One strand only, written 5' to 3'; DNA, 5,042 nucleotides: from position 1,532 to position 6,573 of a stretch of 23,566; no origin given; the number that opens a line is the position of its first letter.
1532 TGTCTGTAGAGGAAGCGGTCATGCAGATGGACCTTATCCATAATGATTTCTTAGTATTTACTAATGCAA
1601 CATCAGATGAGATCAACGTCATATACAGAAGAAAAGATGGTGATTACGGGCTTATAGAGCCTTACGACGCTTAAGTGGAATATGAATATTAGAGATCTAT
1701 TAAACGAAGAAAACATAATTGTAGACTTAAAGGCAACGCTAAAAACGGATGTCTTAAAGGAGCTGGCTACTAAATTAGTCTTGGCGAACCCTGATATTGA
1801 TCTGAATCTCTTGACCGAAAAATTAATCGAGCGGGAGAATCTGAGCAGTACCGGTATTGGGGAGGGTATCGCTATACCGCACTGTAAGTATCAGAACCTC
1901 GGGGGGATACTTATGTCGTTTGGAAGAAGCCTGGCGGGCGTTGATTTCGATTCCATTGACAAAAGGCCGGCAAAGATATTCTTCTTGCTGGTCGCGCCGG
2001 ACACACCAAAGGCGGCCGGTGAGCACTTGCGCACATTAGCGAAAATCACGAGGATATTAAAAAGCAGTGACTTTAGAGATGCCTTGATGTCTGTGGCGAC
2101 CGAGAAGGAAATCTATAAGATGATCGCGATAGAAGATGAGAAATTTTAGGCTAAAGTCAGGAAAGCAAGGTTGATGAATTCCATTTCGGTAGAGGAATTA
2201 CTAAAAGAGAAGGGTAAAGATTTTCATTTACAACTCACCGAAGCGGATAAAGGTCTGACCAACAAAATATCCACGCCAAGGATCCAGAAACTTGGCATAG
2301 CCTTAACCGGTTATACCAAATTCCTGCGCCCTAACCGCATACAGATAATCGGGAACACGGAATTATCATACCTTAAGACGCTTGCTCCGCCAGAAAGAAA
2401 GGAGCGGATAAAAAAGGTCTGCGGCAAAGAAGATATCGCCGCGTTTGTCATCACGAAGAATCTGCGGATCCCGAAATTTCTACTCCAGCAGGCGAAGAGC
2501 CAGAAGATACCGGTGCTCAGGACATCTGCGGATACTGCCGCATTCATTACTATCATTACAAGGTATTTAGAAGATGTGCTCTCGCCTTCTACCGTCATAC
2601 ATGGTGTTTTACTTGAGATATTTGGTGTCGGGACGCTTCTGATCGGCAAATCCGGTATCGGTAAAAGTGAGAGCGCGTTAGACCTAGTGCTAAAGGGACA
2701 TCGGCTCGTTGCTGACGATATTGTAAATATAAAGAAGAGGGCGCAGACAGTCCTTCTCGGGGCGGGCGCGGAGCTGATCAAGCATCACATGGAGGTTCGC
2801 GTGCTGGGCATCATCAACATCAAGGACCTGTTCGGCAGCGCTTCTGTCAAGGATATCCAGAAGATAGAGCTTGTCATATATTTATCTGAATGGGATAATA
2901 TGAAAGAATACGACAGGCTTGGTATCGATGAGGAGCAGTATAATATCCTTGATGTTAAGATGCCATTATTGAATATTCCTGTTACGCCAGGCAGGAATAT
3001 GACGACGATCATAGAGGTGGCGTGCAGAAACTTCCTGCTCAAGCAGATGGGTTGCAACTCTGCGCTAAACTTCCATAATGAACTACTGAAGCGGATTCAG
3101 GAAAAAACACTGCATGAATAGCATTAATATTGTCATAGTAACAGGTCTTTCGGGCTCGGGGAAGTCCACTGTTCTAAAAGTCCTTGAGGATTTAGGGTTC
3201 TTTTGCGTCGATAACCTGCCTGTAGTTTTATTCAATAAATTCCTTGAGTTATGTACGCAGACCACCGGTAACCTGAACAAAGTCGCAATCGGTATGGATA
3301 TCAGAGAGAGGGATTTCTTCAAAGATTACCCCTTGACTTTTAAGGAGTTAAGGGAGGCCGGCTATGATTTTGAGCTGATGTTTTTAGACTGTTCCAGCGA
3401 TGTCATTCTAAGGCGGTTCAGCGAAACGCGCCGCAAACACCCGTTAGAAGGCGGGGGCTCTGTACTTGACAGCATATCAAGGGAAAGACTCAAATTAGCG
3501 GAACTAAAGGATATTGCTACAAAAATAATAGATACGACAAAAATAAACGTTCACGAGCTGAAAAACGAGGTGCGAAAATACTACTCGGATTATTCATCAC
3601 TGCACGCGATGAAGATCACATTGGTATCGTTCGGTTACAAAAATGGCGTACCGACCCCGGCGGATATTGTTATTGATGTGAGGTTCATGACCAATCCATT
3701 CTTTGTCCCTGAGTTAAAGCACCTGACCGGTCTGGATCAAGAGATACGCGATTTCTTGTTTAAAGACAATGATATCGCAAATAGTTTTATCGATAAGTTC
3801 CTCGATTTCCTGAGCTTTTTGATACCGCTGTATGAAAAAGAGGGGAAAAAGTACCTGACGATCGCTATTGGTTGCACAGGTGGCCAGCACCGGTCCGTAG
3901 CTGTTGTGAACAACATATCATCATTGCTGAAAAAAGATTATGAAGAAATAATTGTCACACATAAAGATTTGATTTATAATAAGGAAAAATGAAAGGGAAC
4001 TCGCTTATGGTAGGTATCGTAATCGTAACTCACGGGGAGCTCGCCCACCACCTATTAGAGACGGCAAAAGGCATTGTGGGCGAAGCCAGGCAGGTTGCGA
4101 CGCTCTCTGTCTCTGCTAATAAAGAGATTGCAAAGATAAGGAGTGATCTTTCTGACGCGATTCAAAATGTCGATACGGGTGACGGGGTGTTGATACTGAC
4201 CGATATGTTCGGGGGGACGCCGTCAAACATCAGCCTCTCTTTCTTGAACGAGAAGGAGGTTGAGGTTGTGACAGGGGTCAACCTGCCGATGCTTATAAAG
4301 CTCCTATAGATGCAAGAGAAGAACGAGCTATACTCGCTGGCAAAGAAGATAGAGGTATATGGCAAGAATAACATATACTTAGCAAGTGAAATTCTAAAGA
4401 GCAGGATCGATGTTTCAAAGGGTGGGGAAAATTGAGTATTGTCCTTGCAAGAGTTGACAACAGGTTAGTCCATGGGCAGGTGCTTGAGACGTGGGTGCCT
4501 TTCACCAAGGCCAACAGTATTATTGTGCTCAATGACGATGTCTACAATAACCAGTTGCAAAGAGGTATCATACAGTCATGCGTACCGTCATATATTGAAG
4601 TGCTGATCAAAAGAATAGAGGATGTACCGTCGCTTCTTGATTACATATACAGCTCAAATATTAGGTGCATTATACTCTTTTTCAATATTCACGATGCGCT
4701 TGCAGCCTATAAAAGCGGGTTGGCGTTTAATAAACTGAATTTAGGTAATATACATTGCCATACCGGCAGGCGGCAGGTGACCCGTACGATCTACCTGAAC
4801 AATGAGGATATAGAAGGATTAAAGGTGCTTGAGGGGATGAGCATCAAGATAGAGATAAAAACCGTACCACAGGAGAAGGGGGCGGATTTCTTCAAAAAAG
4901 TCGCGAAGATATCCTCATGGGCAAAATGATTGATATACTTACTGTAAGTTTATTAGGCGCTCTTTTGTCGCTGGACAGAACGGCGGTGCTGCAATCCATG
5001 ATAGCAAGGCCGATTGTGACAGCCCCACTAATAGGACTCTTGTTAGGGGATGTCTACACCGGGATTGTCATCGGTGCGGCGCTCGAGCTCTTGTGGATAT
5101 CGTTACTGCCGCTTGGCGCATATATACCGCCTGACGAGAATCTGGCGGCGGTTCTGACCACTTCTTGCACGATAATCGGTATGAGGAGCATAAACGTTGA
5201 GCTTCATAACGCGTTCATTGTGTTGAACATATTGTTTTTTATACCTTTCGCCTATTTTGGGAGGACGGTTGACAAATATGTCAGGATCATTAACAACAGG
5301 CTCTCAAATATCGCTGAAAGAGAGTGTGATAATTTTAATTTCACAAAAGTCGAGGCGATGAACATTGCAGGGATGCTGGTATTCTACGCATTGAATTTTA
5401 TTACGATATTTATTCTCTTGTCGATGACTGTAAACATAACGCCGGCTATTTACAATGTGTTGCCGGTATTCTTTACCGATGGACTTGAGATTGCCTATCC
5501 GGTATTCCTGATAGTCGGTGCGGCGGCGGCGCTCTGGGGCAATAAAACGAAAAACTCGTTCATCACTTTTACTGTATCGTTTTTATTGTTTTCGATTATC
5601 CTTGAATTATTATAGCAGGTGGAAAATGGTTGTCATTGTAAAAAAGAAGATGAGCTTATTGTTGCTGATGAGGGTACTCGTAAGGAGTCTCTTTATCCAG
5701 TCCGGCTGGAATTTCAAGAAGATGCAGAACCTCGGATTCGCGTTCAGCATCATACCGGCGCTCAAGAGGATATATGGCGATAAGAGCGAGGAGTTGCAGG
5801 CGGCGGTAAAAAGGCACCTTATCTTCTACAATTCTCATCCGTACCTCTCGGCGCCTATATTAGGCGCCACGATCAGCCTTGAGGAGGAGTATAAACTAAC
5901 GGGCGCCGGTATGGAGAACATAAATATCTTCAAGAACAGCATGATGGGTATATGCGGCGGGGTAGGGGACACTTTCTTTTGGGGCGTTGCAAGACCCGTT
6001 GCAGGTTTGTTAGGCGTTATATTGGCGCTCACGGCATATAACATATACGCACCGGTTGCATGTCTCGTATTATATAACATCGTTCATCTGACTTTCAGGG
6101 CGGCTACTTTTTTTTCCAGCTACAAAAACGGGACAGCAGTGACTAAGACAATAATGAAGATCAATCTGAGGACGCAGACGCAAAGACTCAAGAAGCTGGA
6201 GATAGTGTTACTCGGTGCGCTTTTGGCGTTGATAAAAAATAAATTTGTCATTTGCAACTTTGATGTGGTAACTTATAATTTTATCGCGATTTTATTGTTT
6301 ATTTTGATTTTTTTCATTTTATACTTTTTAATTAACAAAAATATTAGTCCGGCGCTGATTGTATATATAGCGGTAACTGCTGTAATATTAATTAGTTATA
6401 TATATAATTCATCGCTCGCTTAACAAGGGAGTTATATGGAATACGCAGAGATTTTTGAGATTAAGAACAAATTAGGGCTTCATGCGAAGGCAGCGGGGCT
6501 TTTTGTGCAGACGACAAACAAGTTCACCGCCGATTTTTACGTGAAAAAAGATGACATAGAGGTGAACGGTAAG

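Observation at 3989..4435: PTS EIIA-Man gene interrupted by a single in-frame TAG; the conserved C-terminus continues in the same frame and stays coupled to EIIB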

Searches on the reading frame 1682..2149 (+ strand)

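Call 9: search_protein_families(library=pfam, proteins=[window:1682-2149:+])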
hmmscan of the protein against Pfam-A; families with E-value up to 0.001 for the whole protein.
window:1682-2149:+ (155 aa): 1 family
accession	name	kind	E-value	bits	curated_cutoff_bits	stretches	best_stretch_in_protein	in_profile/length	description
PF00359.27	PTS_EIIA_2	-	3.1e-33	115.2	27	1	6-148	2-141/144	Phosphoenolpyruvate-dependent sugar phosphotransferase system, EIIA 2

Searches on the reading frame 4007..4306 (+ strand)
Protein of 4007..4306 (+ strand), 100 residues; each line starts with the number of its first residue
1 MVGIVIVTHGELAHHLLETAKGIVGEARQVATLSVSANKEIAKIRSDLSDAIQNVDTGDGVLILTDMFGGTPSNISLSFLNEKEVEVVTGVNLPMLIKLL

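Call 15: find_related_loci(query=window:4007-4306:+, collection=genome_contigs, flank=10000)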
Query seq(100 aa) (100 aa) in genome_contigs; peptide patterns used: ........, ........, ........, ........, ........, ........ (x = any residue, [..] = any of these).
600 stretches matched a pattern (row limit reached: there are more); 583 encode a relative of the query (tblastn E <= 1e-3); the best 80 are kept; 80 distinct loci.
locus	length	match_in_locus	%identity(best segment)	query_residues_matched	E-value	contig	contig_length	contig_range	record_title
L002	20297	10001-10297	57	1-99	5e-35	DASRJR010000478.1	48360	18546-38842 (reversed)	MAG TPA_asm: Vicinamibacterales bacterium isolate SMAG_U10141 k141_2745431, whole genome shotgun sequence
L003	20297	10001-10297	56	1-99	3e-34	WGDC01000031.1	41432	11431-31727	MAG: Deltaproteobacteria bacterium isolate S145_26 k151_19312, whole genome shotgun sequence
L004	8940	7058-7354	56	1-99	2e-33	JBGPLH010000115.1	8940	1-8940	MAG: Thermodesulfobacteriota bacterium isolate OBJ_0618_7090110_267 k141_1208348_length_8940_cov_20.6486, whole genome s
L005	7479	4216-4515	57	1-100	5e-33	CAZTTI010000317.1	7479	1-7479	MAG TPA_asm: uncultured Solibacteraceae bacterium isolate binchicken_co31_437 genome assembly, contig: k141_3441335, who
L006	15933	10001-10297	56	1-99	4e-32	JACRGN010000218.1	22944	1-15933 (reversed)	MAG: Nitrospinota bacterium isolate NC_groundwater_1752_Pr3_B-0.1um_39_30 SR-2_scaffold_141_2045832, whole genome shotgu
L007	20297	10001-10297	54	1-99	6e-32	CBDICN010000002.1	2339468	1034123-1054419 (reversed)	MAG: Beijerinckiaceae bacterium isolate ce69e74a-9097-49dd-a101-3a80195df0be genome assembly, contig: contig_2, whole ge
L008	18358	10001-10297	52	1-99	5e-32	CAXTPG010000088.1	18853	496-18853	MAG TPA_asm: uncultured Acetobacteraceae bacterium isolate public_SRR11456921_metawrap_bin.10 genome assembly, contig: p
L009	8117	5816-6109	55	1-99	7e-32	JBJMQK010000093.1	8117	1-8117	MAG: Anaeromyxobacteraceae bacterium isolate 12C16O_168h_50_P09_coass_bin_26 k141_2609490, whole genome shotgun sequence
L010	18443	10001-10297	56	1-99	2e-31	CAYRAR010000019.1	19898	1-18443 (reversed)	MAG TPA_asm: uncultured Thermodesulfobacteriota bacterium isolate SRP338002_co1_158 genome assembly, contig: NODE_2528_l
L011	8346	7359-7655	48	1-99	9e-32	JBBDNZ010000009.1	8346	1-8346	MAG: Xanthobacteraceae bacterium isolate LejiaB_64_10 Lejia_B_11027_length_8346_cov_6, whole genome shotgun sequence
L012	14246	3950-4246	57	1-99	3e-31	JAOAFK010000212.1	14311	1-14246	MAG: Syntrophorhabdaceae bacterium isolate SKW285 k141_1328261, whole genome shotgun sequence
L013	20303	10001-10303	53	1-99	3e-31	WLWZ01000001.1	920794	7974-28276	MAG: Alphaproteobacteria bacterium isolate MH-Pat-SR_metabat2_25 NODE_10_length_920794_cov_6.373756, whole genome shotgu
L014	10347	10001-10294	54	2-99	3e-31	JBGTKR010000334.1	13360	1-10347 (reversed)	MAG: Pyrinomonadaceae bacterium isolate JTS-RE317 k141_755442, whole genome shotgun sequence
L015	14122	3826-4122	48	1-99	5e-31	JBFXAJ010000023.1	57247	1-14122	MAG: Bauldia sp. isolate CA_2019_TPBS_208 NODE_3678_length_57247_cov_6.257388_TPBS, whole genome shotgun sequence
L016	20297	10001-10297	55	1-99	4e-31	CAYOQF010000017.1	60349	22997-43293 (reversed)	MAG TPA_asm: uncultured Syntrophorhabdaceae bacterium isolate SRP278314_co1_355 genome assembly, contig: NODE_655_length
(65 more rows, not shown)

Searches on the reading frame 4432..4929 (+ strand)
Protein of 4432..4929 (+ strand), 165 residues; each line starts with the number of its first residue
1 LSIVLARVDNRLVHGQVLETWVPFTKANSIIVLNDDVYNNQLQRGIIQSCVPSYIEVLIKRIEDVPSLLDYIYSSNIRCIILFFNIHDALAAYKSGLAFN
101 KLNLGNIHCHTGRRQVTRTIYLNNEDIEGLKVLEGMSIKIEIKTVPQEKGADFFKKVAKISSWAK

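Call 9: search_protein_families(library=pfam, proteins=[window:4432-4929:+])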
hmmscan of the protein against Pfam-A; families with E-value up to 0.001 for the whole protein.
window:4432-4929:+ (165 aa): 1 family
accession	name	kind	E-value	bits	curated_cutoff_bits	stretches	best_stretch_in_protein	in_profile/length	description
PF03830.20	PTSIIB_sorb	-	2.2e-40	138.8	27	1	3-149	1-147/148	PTS system sorbose subfamily IIB component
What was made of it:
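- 4432..4929 (+): EIIB (PTSIIB_sorb), TTG start overlapping the EIIA stop. Call 9: PF03830, 138.8 bits.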

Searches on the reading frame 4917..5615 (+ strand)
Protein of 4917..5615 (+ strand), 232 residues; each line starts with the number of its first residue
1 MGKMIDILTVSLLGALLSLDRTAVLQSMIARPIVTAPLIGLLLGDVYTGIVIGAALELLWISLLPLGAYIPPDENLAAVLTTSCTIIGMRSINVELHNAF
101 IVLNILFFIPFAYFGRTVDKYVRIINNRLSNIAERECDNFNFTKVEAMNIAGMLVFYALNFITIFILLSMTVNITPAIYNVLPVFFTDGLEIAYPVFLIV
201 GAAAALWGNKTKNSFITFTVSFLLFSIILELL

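Call 9: search_protein_families(library=pfam, proteins=[window:4917-5615:+])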
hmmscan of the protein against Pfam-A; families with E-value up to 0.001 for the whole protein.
window:4917-5615:+ (232 aa): 1 family
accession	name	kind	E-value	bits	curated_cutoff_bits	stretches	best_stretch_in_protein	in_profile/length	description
PF03609.19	EII-Sor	-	1.1e-31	110.5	26.3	1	5-227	2-215/233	PTS system sorbose-specific iic component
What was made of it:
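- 4917..5615 (+): EIIC (EII-Sor). Call 9.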

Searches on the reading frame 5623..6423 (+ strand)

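Call 9: search_protein_families(library=pfam, proteins=[window:5623-6423:+])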
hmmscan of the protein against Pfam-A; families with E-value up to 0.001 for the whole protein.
window:5623-6423:+ (266 aa): 1 family
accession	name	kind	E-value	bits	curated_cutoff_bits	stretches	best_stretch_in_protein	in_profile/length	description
PF03613.19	EIID-AGA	-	1.4e-49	169.1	25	1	15-260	7-262/265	PTS system mannose/fructose/sorbose family IID component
